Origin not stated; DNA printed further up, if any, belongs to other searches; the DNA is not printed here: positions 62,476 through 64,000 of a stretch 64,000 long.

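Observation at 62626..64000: DndD/SMC-like P-loop ATPase with long coiled coil running off the window: possible defence or DNA-modification system component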

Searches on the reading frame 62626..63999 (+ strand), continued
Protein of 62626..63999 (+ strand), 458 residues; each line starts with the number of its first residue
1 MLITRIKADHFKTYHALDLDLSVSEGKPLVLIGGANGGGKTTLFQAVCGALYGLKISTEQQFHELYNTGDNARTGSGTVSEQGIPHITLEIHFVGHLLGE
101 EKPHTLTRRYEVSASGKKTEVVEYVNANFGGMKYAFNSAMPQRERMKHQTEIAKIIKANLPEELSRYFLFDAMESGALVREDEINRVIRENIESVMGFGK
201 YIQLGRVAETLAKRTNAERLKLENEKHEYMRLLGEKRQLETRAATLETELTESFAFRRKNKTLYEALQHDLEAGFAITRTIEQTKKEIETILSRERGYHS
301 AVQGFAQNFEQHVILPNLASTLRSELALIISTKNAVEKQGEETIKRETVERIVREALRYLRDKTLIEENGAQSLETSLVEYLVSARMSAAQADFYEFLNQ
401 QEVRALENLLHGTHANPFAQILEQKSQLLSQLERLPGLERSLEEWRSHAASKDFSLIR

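Call 13: search_protein_families(library=ncbifam, proteins=[L001:10001-12055:+, L001:12121-13725:+, L001:13887-15044:+], max_evalue=0.01)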
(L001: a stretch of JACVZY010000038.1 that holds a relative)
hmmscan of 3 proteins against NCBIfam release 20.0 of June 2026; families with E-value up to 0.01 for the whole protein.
L001:10001-12055:+ (685 aa): 10 families
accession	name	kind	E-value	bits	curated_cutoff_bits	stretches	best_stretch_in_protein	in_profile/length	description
TIGR03185.1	DNA_S_dndD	equivalog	8.8e-48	163.2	245.85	1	1-675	1-650/650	DNA sulfur modification protein DndD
TIGR00611.2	recf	equivalog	0.00021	20.6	172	1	3-58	1-52/339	DNA replication/repair protein RecF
TIGR03411.1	urea_trans_UrtD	equivalog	0.00047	19.9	304.1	1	10-70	11-71/242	urea ABC transporter ATP-binding protein UrtD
TIGR01166.1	cbiO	subfamily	0.00052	19.5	211.8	1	18-51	10-42/190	cobalt ABC transporter, ATP-binding protein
TIGR03410.1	urea_trans_UrtE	equivalog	0.00061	19.3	285.8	1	17-79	17-78/230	urea ABC transporter ATP-binding subunit UrtE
NF010068.0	PRK13548.1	equivalog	0.0011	18.2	261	1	18-56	23-62/261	heme ABC transporter ATP-binding protein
NF010061.0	PRK13538.1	equivalog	0.0052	16.3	195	0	18-49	23-53/211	cytochrome c biogenesis heme-transporting ATPase CcmA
TIGR03864.1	PQQ_ABC_ATP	hypoth_equivalog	0.0055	16.2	302.25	0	12-49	12-49/236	ABC transporter, ATP-binding subunit, PQQ-dependent alcohol dehydrogenase system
NF040873.1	AztA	equivalog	0.0065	16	220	0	18-52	10-43/191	zinc ABC transporter ATP-binding protein AztA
NF008626.0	PRK11614.1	equivalog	0.009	15.5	441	0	10-50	15-54/237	high-affinity branched-chain amino acid ABC transporter ATP-binding protein LivF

L001:12121-13725:+ (535 aa): 17 families
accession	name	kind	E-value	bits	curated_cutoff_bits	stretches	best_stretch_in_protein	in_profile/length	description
TIGR00929.1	VirB4_CagE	subfamily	1.1e-16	60.3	643.1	1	188-507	439-731/792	VirB4 family type IV secretion/conjugal transfer ATPase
NF041017.1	DNA_import_CedB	equivalog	8.6e-10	37.9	700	1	178-458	267-519/590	DNA import protein CedB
NF053655.1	CedD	equivalog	5.8e-07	28.5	600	1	162-256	199-283/527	DNA-translocating ATPase CedD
NF045973.1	conju_CD1115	equivalog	7.3e-06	25.1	250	1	181-359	19-196/442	VirD4-like conjugal transfer protein, CD1115 family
TIGR03928.1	T7_EssCb_Firm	equivalog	3.3e-05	21.7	778.4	1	190-230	473-511/1296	type VII secretion protein EssC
NF045975.1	VirB4_plasma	equivalog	3.5e-05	21.7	590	1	415-518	760-876/894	Mbov_0397 family ICE element conjugal transfer ATPase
TIGR03925.1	T7SS_EccC_b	equivalog_domain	5.8e-05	21.6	346.55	1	187-248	362-421/564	type VII secretion protein EccCb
NF010404.0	PRK13830.1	subfamily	8.1e-05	20.5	810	1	174-308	446-566/818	conjugal transfer protein TrbE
NF010447.0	PRK13873.1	equivalog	0.00019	19.5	1020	1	188-456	443-681/815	conjugal transfer protein TrbE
NF040937.1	HerA_Thermprot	equivalog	0.00071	18.1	800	1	190-235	144-183/487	DNA double-strand break repair helicase HerA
NF010278.0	PRK13721.1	subfamily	0.00082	17.3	1177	0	407-464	682-743/874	type IV secretion system protein TraC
TIGR03743.1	SXT_TraD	subfamily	0.00095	17.7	366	0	189-210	178-199/636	conjugative transfer system coupling protein TraD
NF041326.1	Bacteroid_MobC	subfamily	0.001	17.5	900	0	397-466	440-505/655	conjugal transfer protein MobC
TIGR03819.1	heli_sec_ATPase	hypoth_equivalog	0.0021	17.3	373.15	1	187-211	179-203/340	TadA family conjugal transfer-associated ATPase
TIGR03924.1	T7SS_EccC_a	equivalog_domain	0.0024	16.7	509.15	1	190-231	454-493/673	type VII secretion protein EccCa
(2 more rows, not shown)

L001:13887-15044:+ (386 aa): 111 families (the best 25 are shown)
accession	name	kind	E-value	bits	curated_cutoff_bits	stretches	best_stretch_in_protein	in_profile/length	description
NF006569.0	PRK09082.1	subfamily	2.2e-180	599.8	420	1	6-386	5-386/386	methionine aminotransferase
NF009079.0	PRK12414.1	subfamily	1.8e-155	517.7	481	1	6-386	4-384/384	methionine aminotransferase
NF006488.0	PRK08912.1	equivalog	3.6e-115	385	498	1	13-385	8-382/387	aminotransferase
NF005855.0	PRK07777.1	equivalog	1.1e-108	364.1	553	1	10-385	7-386/391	pyridoxal phosphate-dependent aminotransferase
NF041364.1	GntC_guanitoxin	equivalog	1.4e-75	254.4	415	1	34-384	1-354/356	guanitoxin biosynthesis PLP-dependent (S)-gamma-hydroxy-L-arginine cyclodehydratase GntC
NF041091.1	asp_aminotase_Arch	equivalog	8.5e-70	235.5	550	1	30-383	26-371/376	aspartate aminotransferase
NF005817.0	PRK07683.1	equivalog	3.5e-62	210.3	575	1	23-382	19-376/387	aminotransferase A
NF004770.0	PRK06108.1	subfamily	1.2e-58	198.8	422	1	34-385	39-390/396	pyridoxal phosphate-dependent aminotransferase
NF005588.0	PRK07309.1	equivalog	1.9e-57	194.9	576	1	33-384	32-383/391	pyridoxal phosphate-dependent aminotransferase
NF005816.0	PRK07682.1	equivalog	3.1e-57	194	620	1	21-381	22-377/390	aminotransferase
NF006229.0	PRK08361.1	equivalog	9.4e-56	189.5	624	1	31-381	33-382/391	aspartate aminotransferase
NF005732.0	PRK07550.1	equivalog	2.7e-52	178.1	366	1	25-375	26-375/389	aminotransferase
NF004769.0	PRK06107.1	equivalog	1.6e-48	165.5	617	1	32-384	34-395/402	aspartate transaminase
NF005977.0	PRK08068.1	subfamily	1.3e-47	162.9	494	1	19-383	20-383/391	transaminase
NF004975.0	PRK06348.1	equivalog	1.7e-47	162.2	549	1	17-381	14-377/384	pyridoxal phosphate-dependent aminotransferase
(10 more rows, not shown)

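Call 20: search_protein_families(library=pfam, proteins=[L007:5657-7432:+, L007:7448-9766:+, L009:1181-2710:+, L009:2724-4583:+, L011:6624-7517:+, L013:14260-15681:+, L053:2383-3609:+, L007:12005-13597:+], max_evalue=0.001)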
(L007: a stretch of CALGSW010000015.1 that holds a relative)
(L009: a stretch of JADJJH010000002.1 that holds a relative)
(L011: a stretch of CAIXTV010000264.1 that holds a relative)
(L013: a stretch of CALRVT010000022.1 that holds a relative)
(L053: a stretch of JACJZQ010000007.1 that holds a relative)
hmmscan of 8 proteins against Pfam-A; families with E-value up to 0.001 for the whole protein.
L007:5657-7432:+ (592 aa): 3 families
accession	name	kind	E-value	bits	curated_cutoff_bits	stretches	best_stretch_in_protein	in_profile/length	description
PF01555.25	N6_N4_Mtase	-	1.3e-34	120.6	26.7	1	95-394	1-203/221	DNA methylase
PF02086.21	MethyltransfD12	-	0.00029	21.1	22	0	92-155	173-231/253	D12 class N6 adenine-specific DNA methyltransferase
PF03602.21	Cons_hypoth95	-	0.00036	20.7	24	0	75-108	95-127/182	Conserved hypothetical protein 95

L007:7448-9766:+ (773 aa): 3 families
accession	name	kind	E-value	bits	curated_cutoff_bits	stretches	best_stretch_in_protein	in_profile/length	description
PF04851.21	ResIII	-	2.2e-13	50.9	22.5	1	7-192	6-162/164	Type III restriction enzyme, res subunit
PF00270.35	DEAD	-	5.4e-08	33.2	26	1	34-196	18-163/167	DEAD/DEAH box helicase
PF18766.7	SWI2_SNF2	-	0.00062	19.9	26.7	0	39-177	27-143/221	SWI2/SNF2 ATPase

L009:1181-2710:+ (510 aa): 1 family
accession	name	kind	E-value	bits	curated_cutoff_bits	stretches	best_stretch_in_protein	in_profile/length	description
PF02646.22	RmuC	-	1.3e-70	238.2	26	1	205-493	2-286/291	RmuC family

L009:2724-4583:+ (620 aa): 2 families
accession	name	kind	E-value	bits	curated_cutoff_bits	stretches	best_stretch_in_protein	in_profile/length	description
PF03235.19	GmrSD_N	-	2.5e-23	83.7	33.2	1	12-237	3-198/199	GmrSD restriction endonuclease, N-terminal domain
PF07510.16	GmrSD_C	-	3.8e-08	33.8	23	1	456-613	9-137/138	GmrSD restriction endonucleases, C-terminal domain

L011:6624-7517:+ (298 aa): 1 family
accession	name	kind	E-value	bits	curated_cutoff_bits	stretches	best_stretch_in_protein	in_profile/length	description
PF07751.16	Abi_2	-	4.8e-59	200.2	25.6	1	32-218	1-184/184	Abi-like protein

L013:14260-15681:+ (474 aa): 5 families
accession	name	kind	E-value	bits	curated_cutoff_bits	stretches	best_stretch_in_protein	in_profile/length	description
PF04326.19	SLFN_AlbA_2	-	5e-20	72.6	25.3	1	15-122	1-115/118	Schlafen, AlbA_2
PF13749.12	HATPase_c_4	-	7.5e-18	64.8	26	1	297-381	4-89/89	Putative ATP-dependent DNA helicase recG C-terminal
PF13412.12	HTH_24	-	6.9e-07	29.2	21.9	1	421-461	8-48/48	Winged helix-turn-helix DNA-binding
PF08279.18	HTH_11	-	2.6e-06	27.6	25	1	419-471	3-54/55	HTH domain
PF01325.25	Fe_dep_repress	-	0.00013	22.5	26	1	418-463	10-55/60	Iron dependent repressor, N-terminal DNA binding domain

L053:2383-3609:+ (409 aa): 3 families
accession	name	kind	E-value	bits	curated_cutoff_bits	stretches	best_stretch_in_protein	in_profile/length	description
PF17293.8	Arm-DNA-bind_5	-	8.8e-22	77.9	22.6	1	9-95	1-86/87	Arm DNA-binding domain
PF00589.27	Phage_integrase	-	5.9e-17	62.4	27.1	1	223-385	2-168/172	Phage integrase family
PF13102.12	Phage_int_SAM_5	-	1.1e-16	61.5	22.3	1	108-213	1-97/98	Phage integrase SAM-like domain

L007:12005-13597:+ (531 aa): 4 families
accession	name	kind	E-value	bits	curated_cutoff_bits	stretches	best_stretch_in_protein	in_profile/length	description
PF01935.23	DUF87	-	6.7e-11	43.1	23.2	1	162-361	2-186/220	Helicase HerA, central domain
PF10412.15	TrwB_AAD_bind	-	4.5e-06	26.2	20.5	0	180-230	12-56/387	Type IV secretion-system coupling protein DNA-binding domain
PF13401.12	AAA_22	-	1.9e-05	25.4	27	0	376-448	48-123/130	AAA domain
PF01580.24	FtsK_SpoIIIE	-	4.1e-05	23.6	24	1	184-230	40-85/221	FtsK/SpoIIIE family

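Call 21: search_protein_families(library=padloc, proteins=[L007:5657-7432:+, L007:7448-9766:+, L009:1181-2710:+, L009:2724-4583:+, L011:6624-7517:+, L013:14260-15681:+, L053:2383-3609:+, L007:10001-11998:+], max_evalue=0.001)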
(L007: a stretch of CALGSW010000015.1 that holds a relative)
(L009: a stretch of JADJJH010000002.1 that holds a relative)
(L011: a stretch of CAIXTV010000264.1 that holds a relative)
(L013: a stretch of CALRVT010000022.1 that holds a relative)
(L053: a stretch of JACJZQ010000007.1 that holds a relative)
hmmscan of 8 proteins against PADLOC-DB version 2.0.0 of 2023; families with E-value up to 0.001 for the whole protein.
L007:5657-7432:+ (592 aa): 29 families (the best 25 are shown)
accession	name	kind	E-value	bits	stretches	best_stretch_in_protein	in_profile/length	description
PDLC03634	MTase_III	-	8.3e-82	274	2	125-406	169-442/621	Type III methyltransferase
PDLC03642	MTase_III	-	6.7e-76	254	1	7-453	16-430/528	Type III methyltransferase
PDLC03641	MTase_III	-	1.1e-64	217.1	2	121-425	176-462/657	Type III methyltransferase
PDLC03644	MTase_III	-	5.7e-61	204.9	1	63-449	29-420/542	Type III methyltransferase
PDLC03639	MTase_III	-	7.8e-56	187.6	2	3-218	20-231/639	Type III methyltransferase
PDLC03637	MTase_III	-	6.1e-49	165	2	31-231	82-288/513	Type III methyltransferase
PDLC03640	MTase_III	-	2e-48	163.2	2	72-205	43-197/654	Type III methyltransferase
PDLC03645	MTase_III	-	7.1e-48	161.2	2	64-185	131-253/709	Type III methyltransferase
PDLC03636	MTase_III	-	4e-47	159.2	1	30-387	3-378/575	Type III methyltransferase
PDLC03635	MTase_III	-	2.6e-46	156.6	1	70-394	216-552/708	Type III methyltransferase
PDLC03638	MTase_III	-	5.7e-37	125.4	1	59-389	365-652/816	Type III methyltransferase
PDLC03646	MTase_III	-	4.1e-32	109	2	64-202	463-592/1057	Type III methyltransferase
PDLC03354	MTase_II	-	1.7e-27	94.5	1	73-221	61-221/425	Type II methyltransferase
PDLC03278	MTase_II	-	1.4e-26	91.8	2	82-208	8-123/390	Type II methyltransferase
PDLC03643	MTase_III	-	3e-19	67.5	1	133-405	1-263/465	Type III methyltransferase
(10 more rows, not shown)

L007:7448-9766:+ (773 aa): 3 families
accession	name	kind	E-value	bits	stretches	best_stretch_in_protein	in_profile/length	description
PDLC03652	REase_III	-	2.4e-14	50.3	1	229-391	245-412/809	Type III restriction enzyme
PDLC03653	REase_III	-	1.4e-12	44.6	1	152-391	259-491/883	Type III restriction enzyme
PDLC03650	REase_III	-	1.4e-08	31.6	1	155-384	227-439/898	Type III restriction enzyme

L009:1181-2710:+ (510 aa): 3 families
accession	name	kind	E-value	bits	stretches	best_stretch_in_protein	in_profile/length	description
PDLC00647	ZorA3|ZorA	-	4.2e-06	23.5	1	36-235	354-561/780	MotA/ExbB/TolQ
PDLC03812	RTasRmuC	-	1e-05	22.3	1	83-464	22-389/439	DRT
PDLC00648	ZorA3|ZorA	-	8.5e-05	19.5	1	32-228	289-474/692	MotA/ExbB/TolQ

L009:2724-4583:+ (620 aa): 16 families
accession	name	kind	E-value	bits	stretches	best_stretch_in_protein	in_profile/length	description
PDLC04154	HEC-06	-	6e-24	82.6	1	5-565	9-532/569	-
PDLC04157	HEC-06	-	1.3e-23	81.4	1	3-562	7-520/558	-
PDLC02701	Orf5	-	3.4e-21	73.4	1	1-563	1-560/596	Orf5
PDLC02695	Orf5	-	5.3e-21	72.6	2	1-118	1-111/601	Orf5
PDLC02687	Orf5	-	8.3e-20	69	1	15-564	14-525/543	Orf5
PDLC04155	HEC-06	-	1.1e-16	58.5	1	4-563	6-524/562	-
PDLC02792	SspE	-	1.7e-13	47.8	1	18-115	23-120/771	SspE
PDLC02693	Orf5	-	3.4e-13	47.4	1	16-373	6-333/543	Orf5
PDLC02700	Orf5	-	3.6e-11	40.5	1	14-562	7-520/555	Orf5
PDLC02786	SspE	-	1.2e-10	38.4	1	15-118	20-118/766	SspE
PDLC02691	Orf5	-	5.7e-10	36.4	1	1-117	1-102/579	Orf5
PDLC02790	SspE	-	2.9e-09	33.6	1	17-108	14-105/776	SspE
PDLC02783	SspE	-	3.8e-09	33.4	1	15-106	19-112/793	SspE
PDLC02789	SspE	-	1.2e-08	31.9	1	17-114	18-116/749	SspE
PDLC02690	Orf5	-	6.5e-07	26.6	1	17-268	8-242/531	Orf5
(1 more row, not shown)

L011:6624-7517:+ (298 aa): 1 family
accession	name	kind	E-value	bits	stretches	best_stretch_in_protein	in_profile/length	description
PDLC02344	AbiD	-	1.1e-77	259.5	1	2-293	2-273/277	AbiD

L013:14260-15681:+ (474 aa): 5 families
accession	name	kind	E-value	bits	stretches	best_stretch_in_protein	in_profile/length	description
PDLC02394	pAgo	-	8e-18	61.6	1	27-384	54-437/1121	-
PDLC02402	Aga_SIR2-PNTD1-PNTD2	-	1.9e-12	44.1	1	192-375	368-554/876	Class I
PDLC02418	Aga_SIR2-Kinase-PNTD1-PNTD2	-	6.8e-07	25.8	1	233-375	282-432/756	Class I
PDLC01268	CasR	-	1.1e-05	23.5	1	403-465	111-171/179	"CAS-I,CAS-II,CAS-III,CAS-IV,CAS-V,CAS-VI; associated_signaling"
PDLC01434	CasR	-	3.5e-05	21.7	1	413-464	125-175/191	"CAS-I,CAS-II,CAS-III,CAS-IV,CAS-V,CAS-VI; associated_signaling"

L053:2383-3609:+ (409 aa): 0 families

L007:10001-11998:+ (666 aa): 42 families (the best 25 are shown)
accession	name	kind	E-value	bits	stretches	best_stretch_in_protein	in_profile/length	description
PDLC02668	DndD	-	1.2e-54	184.4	1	1-660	1-658/659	DndD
PDLC02740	PbeC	-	6.8e-48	162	1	1-651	1-646/648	PbeC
PDLC02756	PbeC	-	8.1e-44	148.6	1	1-645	1-642/643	PbeC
PDLC02667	DndD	-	2.2e-43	147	1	1-660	1-655/657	DndD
PDLC02731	PbeC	-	4.7e-42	142.6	1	1-647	1-644/645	PbeC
PDLC02663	DndD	-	4.9e-38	129.4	1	1-660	1-671/675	DndD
PDLC02735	PbeC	-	1e-30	105.1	1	1-644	1-650/652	PbeC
PDLC02736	PbeC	-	4.4e-27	92.9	1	1-652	1-678/685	PbeC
PDLC02726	PbeC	-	2.6e-26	90.2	1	3-656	3-636/637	PbeC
PDLC02752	PbeC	-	3.7e-25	86.7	1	1-651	1-638/644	PbeC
PDLC02741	PbeC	-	3.6e-22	76.6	1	1-645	1-641/644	PbeC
PDLC02725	PbeC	-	6.7e-22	75.8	1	1-643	1-645/646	PbeC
PDLC02733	PbeC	-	2.1e-21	74.1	2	423-646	460-667/672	PbeC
PDLC02754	PbeC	-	2.4e-21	74.1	1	3-650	3-643/646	PbeC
PDLC02714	PbeC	-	2.1e-20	71.1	1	1-551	1-525/651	PbeC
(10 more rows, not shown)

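Call 27: search_protein_families(library=pfam, proteins=[L004:7890-8957:+, L004:8997-9776:+, L004:12201-13673:+, L004:14009-14641:+, L004:7015-7581:-, L033:3080-3925:+, L033:1353-2624:+, L033:6330-7430:-, L003:2324-3226:-, L004:15341-16471:+], max_evalue=0.001)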
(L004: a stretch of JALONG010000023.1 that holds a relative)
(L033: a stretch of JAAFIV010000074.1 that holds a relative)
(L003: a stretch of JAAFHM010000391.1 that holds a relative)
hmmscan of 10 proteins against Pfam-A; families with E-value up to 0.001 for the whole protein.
L004:7890-8957:+ (356 aa): 1 family
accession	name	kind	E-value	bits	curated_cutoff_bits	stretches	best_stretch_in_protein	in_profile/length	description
PF02277.22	DBI_PRT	-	3.7e-127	424.6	22.6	1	14-350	5-329/329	Phosphoribosyltransferase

L004:8997-9776:+ (260 aa): 1 family
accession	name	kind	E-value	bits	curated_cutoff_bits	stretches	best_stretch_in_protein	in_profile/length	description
PF02654.20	CobS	-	4.1e-56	190.9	23.2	1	12-252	1-207/207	Cobalamin-5-phosphate synthase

L004:12201-13673:+ (491 aa): 5 families
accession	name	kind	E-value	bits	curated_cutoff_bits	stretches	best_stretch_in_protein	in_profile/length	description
PF17164.10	DUF5122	-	9e-63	208.7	27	5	214-248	2-36/36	Domain of unknown function (DUF5122) beta-propeller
PF12768.13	Rax2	-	1.6e-07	31.4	28.8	0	191-276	11-96/254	Rax2 C-terminal beta propeller domain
PF07494.17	Reg_prop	-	2.4e-06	27.5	20.4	0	43-62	3-22/24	Two component regulator propeller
PF18962.6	Por_Secre_tail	-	6.6e-06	26.8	27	1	414-489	3-75/75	Secretion system C-terminal sorting domain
PF14250.11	AbrB-like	-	0.00026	21.5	25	0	53-73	36-56/70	AbrB-like transcriptional regulator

L004:14009-14641:+ (211 aa): 2 families
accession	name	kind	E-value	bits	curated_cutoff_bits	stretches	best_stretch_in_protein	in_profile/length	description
PF02577.19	BFN_dom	-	3.7e-45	152.8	27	1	23-131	1-109/112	Bifunctional nuclease domain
PF02151.25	UVR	-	3e-07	30.4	21.5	1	176-208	1-33/36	UvrB/uvrC motif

L004:7015-7581:- (188 aa): 1 family
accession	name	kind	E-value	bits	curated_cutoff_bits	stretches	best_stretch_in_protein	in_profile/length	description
PF04973.17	NMN_transporter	-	4.9e-52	176.8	27.3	1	3-181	2-175/175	Nicotinamide mononucleotide transporter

L033:3080-3925:+ (282 aa): 2 families
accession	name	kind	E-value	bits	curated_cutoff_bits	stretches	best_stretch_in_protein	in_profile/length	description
PF03641.19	Lysine_decarbox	-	4.2e-31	108.3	27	1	140-270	1-130/131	Possible lysine decarboxylase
PF18306.6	LDcluster4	-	4.5e-07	30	26.3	1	122-209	27-110/151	SLOG cluster4 family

L033:1353-2624:+ (424 aa): 2 families
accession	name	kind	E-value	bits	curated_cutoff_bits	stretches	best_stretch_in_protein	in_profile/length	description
PF00149.33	Metallophos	-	7.2e-16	59.6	21.5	1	180-362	1-190/191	Calcineurin-like phosphoesterase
PF12850.12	Metallophos_2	-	1.1e-08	35.7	27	1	181-364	2-120/154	Calcineurin-like phosphoesterase superfamily domain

L033:6330-7430:- (366 aa): 0 families

L003:2324-3226:- (300 aa): 8 families
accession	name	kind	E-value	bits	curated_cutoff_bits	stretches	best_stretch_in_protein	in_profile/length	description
PF05368.20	NmrA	-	5.8e-19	69.2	27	1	7-287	6-297/298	NmrA-like family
PF13460.12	NAD_binding_10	-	1.2e-18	68.1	27.2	1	10-118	1-104/184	NAD(P)H-binding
PF02254.24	TrkA_N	-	1.9e-08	35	23.8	1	8-78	3-71/116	TrkA-N domain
PF01370.27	Epimerase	-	2.4e-08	34.2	20.9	1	7-113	2-116/240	NAD dependent epimerase/dehydratase family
PF01073.25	3Beta_HSD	-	2.3e-06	27.3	22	1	8-114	2-118/280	3-beta hydroxysteroid dehydrogenase/isomerase family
PF03446.21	NAD_binding_2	-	0.00053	20.5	21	0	12-91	7-79/161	NAD binding domain of 6-phosphogluconate dehydrogenase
PF03807.23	F420_oxidored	-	0.0006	20.8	21.6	0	8-57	4-55/94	NADP oxidoreductase coenzyme F420-dependent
PF02558.23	ApbA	-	0.00084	19.4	22.2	0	7-66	2-58/150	Ketopantoate reductase PanE/ApbA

L004:15341-16471:+ (377 aa): 1 family
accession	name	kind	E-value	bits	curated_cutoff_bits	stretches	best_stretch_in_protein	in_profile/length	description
PF03747.19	ADP_ribosyl_GH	-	2.8e-71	241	26.2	1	21-329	1-286/287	ADP-ribosylglycohydrolase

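Call 42: find_homologous_proteins(query=L001:12121-13725:+)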
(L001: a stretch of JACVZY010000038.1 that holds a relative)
Query L001:12121-13725:+ (535 aa): 1317 proteins with E <= 0.001 among 8000 candidates; the best 120 are listed.
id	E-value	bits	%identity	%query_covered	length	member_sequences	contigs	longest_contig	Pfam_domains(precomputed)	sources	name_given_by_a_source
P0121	0.0e+0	1128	97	100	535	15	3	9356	PF10412.16,PF01935.24,PF01580.25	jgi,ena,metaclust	metaclust:\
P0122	0.0e+0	1029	87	100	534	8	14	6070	PF10412.16,PF01935.24,PF01580.25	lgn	-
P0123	6.2e-274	927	78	100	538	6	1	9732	PF10412.16,PF01935.24,PF13401.13,PF01580.25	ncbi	-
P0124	1.2e-271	920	80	100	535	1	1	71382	PF10412.16,PF01935.24,PF13401.13,PF01580.25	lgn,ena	-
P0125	1.8e-265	899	77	100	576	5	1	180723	PF10412.16,PF01935.24,PF01580.25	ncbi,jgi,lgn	jgi:energy-coupling factor transporter ATP-binding protein EcfA2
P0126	1.4e-254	863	75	100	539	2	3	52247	PF10412.16,PF01935.24,PF13401.13,PF01580.25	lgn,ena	-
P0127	6.6e-231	785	68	100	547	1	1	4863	PF10412.16,PF01935.24,PF13401.13,PF01580.25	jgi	jgi:hypothetical protein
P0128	5.4e-226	769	67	100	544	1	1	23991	PF10412.16,PF01935.24,PF01580.25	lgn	-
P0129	5.4e-222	756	66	100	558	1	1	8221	PF10412.16,PF01935.24,PF13401.13,PF01580.25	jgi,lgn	jgi:energy-coupling factor transporter ATP-binding protein EcfA2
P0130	1.7e-210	718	62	99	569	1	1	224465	PF10412.16,PF01935.24,PF01580.25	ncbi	-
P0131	6.6e-202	690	67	90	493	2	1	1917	PF10412.16,PF01935.24,PF13401.13,PF01580.25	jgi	jgi:type IV secretory pathway VirB4 component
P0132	1.1e-201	689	60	99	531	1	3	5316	PF10412.16,PF01935.24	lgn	-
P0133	2.8e-195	668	59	100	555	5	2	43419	PF10412.16,PF01935.24,PF13401.13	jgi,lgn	jgi:energy-coupling factor transporter ATP-binding protein EcfA2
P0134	2.2e-193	662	59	99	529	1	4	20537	PF10412.16,PF01935.24,PF01580.25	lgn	-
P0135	2.3e-193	662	59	99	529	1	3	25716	PF10412.16,PF01935.24,PF01580.25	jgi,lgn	jgi:hypothetical protein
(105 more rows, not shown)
